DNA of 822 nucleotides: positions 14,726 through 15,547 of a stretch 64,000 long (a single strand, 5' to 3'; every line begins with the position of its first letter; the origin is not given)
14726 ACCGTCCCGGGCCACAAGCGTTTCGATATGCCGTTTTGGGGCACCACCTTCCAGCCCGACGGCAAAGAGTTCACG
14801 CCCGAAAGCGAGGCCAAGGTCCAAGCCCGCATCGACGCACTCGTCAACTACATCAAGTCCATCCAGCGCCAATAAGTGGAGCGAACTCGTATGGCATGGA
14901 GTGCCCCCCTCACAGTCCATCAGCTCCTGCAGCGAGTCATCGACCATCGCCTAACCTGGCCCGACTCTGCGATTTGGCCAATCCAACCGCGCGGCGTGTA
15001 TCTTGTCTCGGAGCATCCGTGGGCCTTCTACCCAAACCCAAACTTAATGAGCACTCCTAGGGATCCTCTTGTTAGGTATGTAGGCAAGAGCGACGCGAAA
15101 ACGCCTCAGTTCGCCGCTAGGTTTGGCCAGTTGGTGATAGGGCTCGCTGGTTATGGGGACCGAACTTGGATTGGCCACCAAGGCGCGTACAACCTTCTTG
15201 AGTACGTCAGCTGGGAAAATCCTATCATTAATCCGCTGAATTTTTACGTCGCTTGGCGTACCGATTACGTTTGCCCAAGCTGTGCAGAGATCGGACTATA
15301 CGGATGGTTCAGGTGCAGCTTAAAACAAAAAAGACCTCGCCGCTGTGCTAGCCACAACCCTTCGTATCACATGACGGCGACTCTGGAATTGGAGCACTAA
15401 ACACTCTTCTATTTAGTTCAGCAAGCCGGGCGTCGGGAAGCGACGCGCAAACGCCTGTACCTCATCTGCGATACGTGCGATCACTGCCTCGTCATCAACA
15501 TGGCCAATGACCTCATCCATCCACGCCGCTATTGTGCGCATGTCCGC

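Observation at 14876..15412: Low-GC orphan ORF wedged between cytochrome c and glyA with GIY-YIG-like and Cys-cluster features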

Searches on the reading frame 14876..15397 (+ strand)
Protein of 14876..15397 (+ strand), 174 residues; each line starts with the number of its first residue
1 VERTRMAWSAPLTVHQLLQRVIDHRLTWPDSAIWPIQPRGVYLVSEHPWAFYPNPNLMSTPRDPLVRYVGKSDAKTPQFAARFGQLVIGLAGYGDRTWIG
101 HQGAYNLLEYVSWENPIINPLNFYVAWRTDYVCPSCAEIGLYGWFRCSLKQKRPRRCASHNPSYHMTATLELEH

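Call 4: search_protein_families(library=pfam, proteins=[window:14876-15397:+], max_evalue=1)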
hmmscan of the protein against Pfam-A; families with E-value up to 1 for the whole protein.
window:14876-15397:+ (174 aa): 0 families

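Call 5: search_protein_families(library=ncbifam, proteins=[window:14876-15397:+], max_evalue=10)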
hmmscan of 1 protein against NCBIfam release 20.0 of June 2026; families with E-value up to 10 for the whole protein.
window:14876-15397:+ (174 aa): 0 families

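Call 6: search_solved_structures(query=window:14876-15397:+, max_evalue=10)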
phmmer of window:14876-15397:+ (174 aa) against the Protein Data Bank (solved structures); distinct sequences matched with E-value up to 10: 7.
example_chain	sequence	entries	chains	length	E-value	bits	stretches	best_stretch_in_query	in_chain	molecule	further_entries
6r60_A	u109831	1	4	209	0.094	15.4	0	70-98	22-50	WD-40 repeat protein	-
3p73_A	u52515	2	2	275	0.4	13.4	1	25-67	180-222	MHC Rfp-Y class I alpha chain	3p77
9eb3_A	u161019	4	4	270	0.41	13.3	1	25-67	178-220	MHC Rfp-Y class I alpha chain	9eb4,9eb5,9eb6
9eb2_A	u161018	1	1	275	0.41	13.3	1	25-67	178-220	MHC Rfp-Y class I alpha chain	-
4usm_A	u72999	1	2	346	0.48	13.1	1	74-171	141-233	PUTATIVE SUGAR KINASE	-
6r5y_A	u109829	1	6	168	0.51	13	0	70-98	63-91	WD-40 repeat protein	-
4x0r_B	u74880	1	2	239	1.1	11.9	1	12-90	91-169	Interferon-induced GTP-binding protein Mx2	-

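Call 7: find_homologous_proteins(query=window:14876-15397:+, max_evalue=0.01)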
Query window:14876-15397:+ (174 aa): 5 proteins with E <= 0.01 among 19 candidates.
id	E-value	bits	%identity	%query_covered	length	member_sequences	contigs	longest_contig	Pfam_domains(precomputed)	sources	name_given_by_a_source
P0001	3.2e-117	407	100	97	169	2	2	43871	-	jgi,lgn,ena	-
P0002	1.4e-80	287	72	97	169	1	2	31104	-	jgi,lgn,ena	-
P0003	2.8e-55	205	63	83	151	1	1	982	-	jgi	jgi:hypothetical protein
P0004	1.8e-35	140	70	53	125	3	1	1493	-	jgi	jgi:hypothetical protein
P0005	5.2e-25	106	70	40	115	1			-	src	-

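Call 8: search_protein_families(library=padloc, proteins=[window:14876-15397:+], max_evalue=10)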
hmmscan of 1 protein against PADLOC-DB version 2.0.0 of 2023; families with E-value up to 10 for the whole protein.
window:14876-15397:+ (174 aa): 0 families

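Call 9: search_protein_families(library=phrogs, proteins=[window:14876-15397:+], max_evalue=10)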
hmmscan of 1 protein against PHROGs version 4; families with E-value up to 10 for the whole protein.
window:14876-15397:+ (174 aa): 2 families
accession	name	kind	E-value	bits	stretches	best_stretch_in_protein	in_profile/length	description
phrog_9028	-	unknown function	0.16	13.2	1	129-151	65-87/104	-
phrog_29191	-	unknown function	0.33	11.7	1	126-140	20-34/43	-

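Call 11: find_encoding_contigs(protein=P0002, flank=10000)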
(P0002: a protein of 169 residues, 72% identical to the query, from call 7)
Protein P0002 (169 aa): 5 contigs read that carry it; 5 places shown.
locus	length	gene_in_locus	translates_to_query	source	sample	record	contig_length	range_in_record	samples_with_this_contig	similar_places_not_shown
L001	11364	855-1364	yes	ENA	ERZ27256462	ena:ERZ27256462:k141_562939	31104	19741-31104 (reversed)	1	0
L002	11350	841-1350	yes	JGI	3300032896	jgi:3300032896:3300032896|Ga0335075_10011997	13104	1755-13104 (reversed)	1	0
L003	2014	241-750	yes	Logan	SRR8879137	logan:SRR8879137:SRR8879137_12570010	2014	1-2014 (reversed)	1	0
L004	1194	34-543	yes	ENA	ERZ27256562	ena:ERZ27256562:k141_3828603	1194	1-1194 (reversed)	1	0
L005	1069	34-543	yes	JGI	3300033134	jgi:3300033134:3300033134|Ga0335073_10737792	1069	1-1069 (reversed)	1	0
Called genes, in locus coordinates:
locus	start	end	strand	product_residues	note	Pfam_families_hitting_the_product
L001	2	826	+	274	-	?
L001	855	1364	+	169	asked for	-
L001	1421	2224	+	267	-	-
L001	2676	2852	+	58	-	-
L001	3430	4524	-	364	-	PF10923:BrxC_BrxD, PF13401:AAA_22 (faint)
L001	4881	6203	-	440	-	PF10923:BrxC_BrxD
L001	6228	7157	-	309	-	-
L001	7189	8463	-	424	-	-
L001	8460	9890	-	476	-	PF01935:DUF87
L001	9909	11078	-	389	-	-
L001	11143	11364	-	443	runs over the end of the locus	PF14532:Sigma54_activ_2 (faint), PF00158:Sigma54_activat, PF25601:AAA_lid_14 (faint)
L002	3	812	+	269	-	?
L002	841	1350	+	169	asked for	-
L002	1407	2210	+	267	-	-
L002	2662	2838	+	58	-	-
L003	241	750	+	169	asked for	-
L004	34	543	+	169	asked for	-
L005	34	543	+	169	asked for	-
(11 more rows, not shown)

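Call 12: find_encoding_contigs(protein=P0001, flank=10000)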
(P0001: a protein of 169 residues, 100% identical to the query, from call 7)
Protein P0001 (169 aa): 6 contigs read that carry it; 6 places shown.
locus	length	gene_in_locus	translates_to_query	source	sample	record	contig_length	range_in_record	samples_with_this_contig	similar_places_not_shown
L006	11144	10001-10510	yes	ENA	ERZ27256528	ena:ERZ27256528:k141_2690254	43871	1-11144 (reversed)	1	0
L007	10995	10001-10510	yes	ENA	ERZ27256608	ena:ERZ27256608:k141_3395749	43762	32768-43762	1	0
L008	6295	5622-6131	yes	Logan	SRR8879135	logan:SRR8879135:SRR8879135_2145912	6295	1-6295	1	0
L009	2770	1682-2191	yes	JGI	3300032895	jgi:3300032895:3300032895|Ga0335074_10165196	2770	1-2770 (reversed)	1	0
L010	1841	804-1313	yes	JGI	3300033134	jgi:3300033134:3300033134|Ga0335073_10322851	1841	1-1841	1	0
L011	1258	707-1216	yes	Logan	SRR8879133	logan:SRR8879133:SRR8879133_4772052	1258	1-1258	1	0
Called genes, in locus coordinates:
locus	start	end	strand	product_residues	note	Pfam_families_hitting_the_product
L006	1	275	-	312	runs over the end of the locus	PF01073:3Beta_HSD, PF01370:Epimerase, PF02719:Polysacc_synt_2, PF04321:RmlD_sub_bind, PF07993:NAD_binding_4 (faint), PF13460:NAD_binding_10, PF16363:GDP_Man_Dehyd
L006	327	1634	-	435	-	PF03721:UDPG_MGDP_dh_N, PF00984:UDPG_MGDP_dh, PF03720:UDPG_MGDP_dh_C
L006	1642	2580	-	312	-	PF00535:Glycos_transf_2, PF13641:Glyco_tranf_2_3 (weak)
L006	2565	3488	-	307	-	PF00294:PfkB, PF08543:Phos_pyr_kin (weak)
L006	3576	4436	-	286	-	PF01048:PNP_UDP_1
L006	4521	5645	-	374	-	PF21016:RlmN_N, PF04055:Radical_SAM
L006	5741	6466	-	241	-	PF08242:Methyltransf_12 (weak), PF13649:Methyltransf_25 (weak)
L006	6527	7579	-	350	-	PF25917:BSH_RND, PF25963:Beta-barrel_AAEA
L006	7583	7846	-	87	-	PF17090:Ytca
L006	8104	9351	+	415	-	PF04909:Amidohydro_2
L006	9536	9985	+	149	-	PF13442:Cytochrome_CBB3 (weak), PF00034:Cytochrom_C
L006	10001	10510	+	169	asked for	-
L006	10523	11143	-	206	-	?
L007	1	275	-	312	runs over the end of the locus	PF01073:3Beta_HSD, PF01370:Epimerase, PF02719:Polysacc_synt_2, PF04321:RmlD_sub_bind, PF07993:NAD_binding_4 (faint), PF13460:NAD_binding_10, PF16363:GDP_Man_Dehyd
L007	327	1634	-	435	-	PF03721:UDPG_MGDP_dh_N, PF00984:UDPG_MGDP_dh, PF03720:UDPG_MGDP_dh_C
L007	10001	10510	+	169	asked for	-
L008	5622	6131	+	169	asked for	-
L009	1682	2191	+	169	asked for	-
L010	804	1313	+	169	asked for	-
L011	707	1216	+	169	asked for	-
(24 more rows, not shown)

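Call 17: find_encoding_contigs(protein=P0003, flank=10000)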
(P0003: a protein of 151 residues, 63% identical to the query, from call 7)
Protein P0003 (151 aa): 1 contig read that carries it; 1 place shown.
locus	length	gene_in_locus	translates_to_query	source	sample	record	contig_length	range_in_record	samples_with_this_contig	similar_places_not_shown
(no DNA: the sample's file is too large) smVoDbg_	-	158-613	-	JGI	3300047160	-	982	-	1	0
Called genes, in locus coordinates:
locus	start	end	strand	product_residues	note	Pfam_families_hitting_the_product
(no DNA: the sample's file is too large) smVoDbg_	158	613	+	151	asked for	-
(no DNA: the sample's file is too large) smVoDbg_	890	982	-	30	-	?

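Call 18: find_encoding_contigs(protein=P0004, flank=10000)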
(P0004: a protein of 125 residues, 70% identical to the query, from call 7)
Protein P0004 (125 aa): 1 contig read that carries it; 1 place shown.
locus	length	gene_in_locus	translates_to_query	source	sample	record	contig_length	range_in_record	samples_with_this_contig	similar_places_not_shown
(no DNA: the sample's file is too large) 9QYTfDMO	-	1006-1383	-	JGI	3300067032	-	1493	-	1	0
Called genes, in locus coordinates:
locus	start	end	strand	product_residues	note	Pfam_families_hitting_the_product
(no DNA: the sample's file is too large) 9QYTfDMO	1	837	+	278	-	?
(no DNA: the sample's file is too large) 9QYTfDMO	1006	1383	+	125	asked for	-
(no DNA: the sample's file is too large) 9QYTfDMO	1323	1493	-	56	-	?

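Call 22: search_protein_families(library=pfam, proteins=[L001:2-826:+, L001:1400-2221:+, L001:2439-2849:+, L001:3430-4605:-], max_evalue=0.1)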
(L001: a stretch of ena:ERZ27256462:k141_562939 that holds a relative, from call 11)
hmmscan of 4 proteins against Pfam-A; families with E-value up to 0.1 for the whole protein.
L001:2-826:+ (274 aa): 4 families
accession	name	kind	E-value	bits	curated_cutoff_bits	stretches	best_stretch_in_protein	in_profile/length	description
PF00589.27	Phage_integrase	-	8.4e-22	78.2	27.1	1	86-262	3-170/172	Phage integrase family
PF02899.23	Phage_int_SAM_1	-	0.00049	20.7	22.3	1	8-58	29-80/83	Phage integrase, N-terminal SAM-like domain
PF05140.19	ResB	-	0.014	14.7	24.6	1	93-153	410-469/486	ResB-like family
PF13495.12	Phage_int_SAM_4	-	0.033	15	27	1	1-58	22-79/85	Phage integrase, N-terminal SAM-like domain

L001:1400-2221:+ (274 aa): 0 families

L001:2439-2849:+ (137 aa): 0 families

L001:3430-4605:- (391 aa): 4 families
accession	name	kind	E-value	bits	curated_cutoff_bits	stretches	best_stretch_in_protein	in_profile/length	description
PF10923.14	BrxC_BrxD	-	2.9e-20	73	22.2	2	17-139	9-134/414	BREX system ATP-binding protein BrxC/D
PF13401.12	AAA_22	-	2.9e-05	24.8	27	1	160-280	46-130/130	AAA domain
PF25199.1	nSTAND_NTPase5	-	0.00026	21.2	34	0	49-89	35-76/145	Novel STAND NTPase 5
PF24883.2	NPHP3_N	-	0.015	15.9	24.8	0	52-122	19-89/164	Nephrocystin 3, N-terminal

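Call 32: predict_structure(alignment_id=A2)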
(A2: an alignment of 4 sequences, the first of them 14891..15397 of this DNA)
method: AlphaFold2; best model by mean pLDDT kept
length: 169 residues; sequences in the alignment: 4
mean_pLDDT: 31.9   pTM: 0.19
mean pLDDT of the five models: 31.9, 31.4, 30.5, 29.2, 29.1
residues with pLDDT >= 90: 0; 70-90: 0; 50-70: 0; < 50: 169
segments of 3 or more residues with pLDDT < 50: 1-169
pLDDT, mean of each block of 10 residues (from residue 1): 35 39 36 30 32 29 29 36 34 30 30 29 29 32 33 31 28
secondary structure, 60 per line:
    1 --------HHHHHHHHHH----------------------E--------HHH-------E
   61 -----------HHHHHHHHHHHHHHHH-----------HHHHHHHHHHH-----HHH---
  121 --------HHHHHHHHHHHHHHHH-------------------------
elements in order: H9-18 H72-87 H99-109 H129-144

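Call 33: search_protein_representatives(alignment_id=A2)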
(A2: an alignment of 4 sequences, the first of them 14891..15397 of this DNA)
Query: 4 sequences, 148 profile positions. Proteins with E-value up to 0.001 (for the whole library): 47; up to 1e-10: 4; up to 1e-30: 3. The best 47 are listed.
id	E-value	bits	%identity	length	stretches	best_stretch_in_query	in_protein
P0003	1.7e-84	297.1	-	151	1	1-145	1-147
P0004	8.3e-63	226.7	-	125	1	1-123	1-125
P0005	4.8e-41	156.1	-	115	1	54-130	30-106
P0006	5.5e-13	65.1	-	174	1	7-120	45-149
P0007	1.8e-08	50.4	-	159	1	8-135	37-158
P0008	2.0e-08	50.3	-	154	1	17-135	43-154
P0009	2.4e-08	50.0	-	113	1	36-135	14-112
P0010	1.6e-07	47.3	-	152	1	5-135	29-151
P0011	1.6e-07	47.3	-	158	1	12-137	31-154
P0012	2.5e-07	46.7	-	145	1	3-134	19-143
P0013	2.8e-07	46.5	-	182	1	3-142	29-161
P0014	5.7e-07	45.5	-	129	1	5-134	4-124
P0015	9.9e-07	44.8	-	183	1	7-135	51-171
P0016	1.2e-06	44.5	-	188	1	12-134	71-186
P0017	1.3e-06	44.3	-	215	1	12-133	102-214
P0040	2.6e-04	36.9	-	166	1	4-123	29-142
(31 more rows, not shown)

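Call 35: search_protein_families(library=pfam, alignment_id=A3, max_evalue=1)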
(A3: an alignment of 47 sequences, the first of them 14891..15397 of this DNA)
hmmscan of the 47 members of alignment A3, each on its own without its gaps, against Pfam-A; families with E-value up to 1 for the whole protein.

A. member 1, window:14891-15397:+ (169 aa): 0 families

B. families by the number of members that match (of 47 scanned): 14 families
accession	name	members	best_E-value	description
PF01402.27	RHH_1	1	6.3e-05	Ribbon-helix-helix protein, copG family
PF07499.19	RuvA_C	1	0.023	RuvA, C-terminal domain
PF15801.11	zf-C6H2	1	0.025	zf-MYND-like zinc finger, mRNA-binding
PF19960.5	EAD7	1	0.042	Effector-associated domain 7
PF13451.12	zf_Tbcl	1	0.083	Probable treble clef domain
PF08148.17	DSHCT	1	0.11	DSHCT (NUC185) domain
PF01512.22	Complex1_51K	1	0.14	Nuo51 FMN-binding domain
PF20815.3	GIY_YIG_2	1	0.17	GIY-YIG catalytic domain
PF10707.15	YrbL-PhoP_reg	1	0.18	PhoP regulatory network protein YrbL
PF17588.7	DUF5486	1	0.21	Family of unknown function (DUF5486)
PF01541.30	GIY-YIG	1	0.23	GIY-YIG catalytic domain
PF24826.1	SNU71_N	1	0.23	SNU71 N-terminal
PF22863.1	TraI_middle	1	0.28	TraI-like middle domain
PF12760.12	Zn_ribbon_IS1595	1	0.97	Transposase zinc-ribbon domain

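Call 36: search_solved_structures(query=A3, max_evalue=10, show_alignments=3)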
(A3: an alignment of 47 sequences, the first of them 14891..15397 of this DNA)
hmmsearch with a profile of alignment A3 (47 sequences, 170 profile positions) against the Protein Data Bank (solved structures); distinct sequences matched with E-value up to 10: 3.
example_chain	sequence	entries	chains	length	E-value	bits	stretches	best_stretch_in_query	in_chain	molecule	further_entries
6r60_A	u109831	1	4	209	0.002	21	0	66-92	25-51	WD-40 repeat protein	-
6r5y_A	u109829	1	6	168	0.023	17.6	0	66-92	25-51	WD-40 repeat protein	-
6r5z_A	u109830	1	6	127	0.33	13.8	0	66-92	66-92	9-bladed beta-propeller formed by three 3-bladed fragments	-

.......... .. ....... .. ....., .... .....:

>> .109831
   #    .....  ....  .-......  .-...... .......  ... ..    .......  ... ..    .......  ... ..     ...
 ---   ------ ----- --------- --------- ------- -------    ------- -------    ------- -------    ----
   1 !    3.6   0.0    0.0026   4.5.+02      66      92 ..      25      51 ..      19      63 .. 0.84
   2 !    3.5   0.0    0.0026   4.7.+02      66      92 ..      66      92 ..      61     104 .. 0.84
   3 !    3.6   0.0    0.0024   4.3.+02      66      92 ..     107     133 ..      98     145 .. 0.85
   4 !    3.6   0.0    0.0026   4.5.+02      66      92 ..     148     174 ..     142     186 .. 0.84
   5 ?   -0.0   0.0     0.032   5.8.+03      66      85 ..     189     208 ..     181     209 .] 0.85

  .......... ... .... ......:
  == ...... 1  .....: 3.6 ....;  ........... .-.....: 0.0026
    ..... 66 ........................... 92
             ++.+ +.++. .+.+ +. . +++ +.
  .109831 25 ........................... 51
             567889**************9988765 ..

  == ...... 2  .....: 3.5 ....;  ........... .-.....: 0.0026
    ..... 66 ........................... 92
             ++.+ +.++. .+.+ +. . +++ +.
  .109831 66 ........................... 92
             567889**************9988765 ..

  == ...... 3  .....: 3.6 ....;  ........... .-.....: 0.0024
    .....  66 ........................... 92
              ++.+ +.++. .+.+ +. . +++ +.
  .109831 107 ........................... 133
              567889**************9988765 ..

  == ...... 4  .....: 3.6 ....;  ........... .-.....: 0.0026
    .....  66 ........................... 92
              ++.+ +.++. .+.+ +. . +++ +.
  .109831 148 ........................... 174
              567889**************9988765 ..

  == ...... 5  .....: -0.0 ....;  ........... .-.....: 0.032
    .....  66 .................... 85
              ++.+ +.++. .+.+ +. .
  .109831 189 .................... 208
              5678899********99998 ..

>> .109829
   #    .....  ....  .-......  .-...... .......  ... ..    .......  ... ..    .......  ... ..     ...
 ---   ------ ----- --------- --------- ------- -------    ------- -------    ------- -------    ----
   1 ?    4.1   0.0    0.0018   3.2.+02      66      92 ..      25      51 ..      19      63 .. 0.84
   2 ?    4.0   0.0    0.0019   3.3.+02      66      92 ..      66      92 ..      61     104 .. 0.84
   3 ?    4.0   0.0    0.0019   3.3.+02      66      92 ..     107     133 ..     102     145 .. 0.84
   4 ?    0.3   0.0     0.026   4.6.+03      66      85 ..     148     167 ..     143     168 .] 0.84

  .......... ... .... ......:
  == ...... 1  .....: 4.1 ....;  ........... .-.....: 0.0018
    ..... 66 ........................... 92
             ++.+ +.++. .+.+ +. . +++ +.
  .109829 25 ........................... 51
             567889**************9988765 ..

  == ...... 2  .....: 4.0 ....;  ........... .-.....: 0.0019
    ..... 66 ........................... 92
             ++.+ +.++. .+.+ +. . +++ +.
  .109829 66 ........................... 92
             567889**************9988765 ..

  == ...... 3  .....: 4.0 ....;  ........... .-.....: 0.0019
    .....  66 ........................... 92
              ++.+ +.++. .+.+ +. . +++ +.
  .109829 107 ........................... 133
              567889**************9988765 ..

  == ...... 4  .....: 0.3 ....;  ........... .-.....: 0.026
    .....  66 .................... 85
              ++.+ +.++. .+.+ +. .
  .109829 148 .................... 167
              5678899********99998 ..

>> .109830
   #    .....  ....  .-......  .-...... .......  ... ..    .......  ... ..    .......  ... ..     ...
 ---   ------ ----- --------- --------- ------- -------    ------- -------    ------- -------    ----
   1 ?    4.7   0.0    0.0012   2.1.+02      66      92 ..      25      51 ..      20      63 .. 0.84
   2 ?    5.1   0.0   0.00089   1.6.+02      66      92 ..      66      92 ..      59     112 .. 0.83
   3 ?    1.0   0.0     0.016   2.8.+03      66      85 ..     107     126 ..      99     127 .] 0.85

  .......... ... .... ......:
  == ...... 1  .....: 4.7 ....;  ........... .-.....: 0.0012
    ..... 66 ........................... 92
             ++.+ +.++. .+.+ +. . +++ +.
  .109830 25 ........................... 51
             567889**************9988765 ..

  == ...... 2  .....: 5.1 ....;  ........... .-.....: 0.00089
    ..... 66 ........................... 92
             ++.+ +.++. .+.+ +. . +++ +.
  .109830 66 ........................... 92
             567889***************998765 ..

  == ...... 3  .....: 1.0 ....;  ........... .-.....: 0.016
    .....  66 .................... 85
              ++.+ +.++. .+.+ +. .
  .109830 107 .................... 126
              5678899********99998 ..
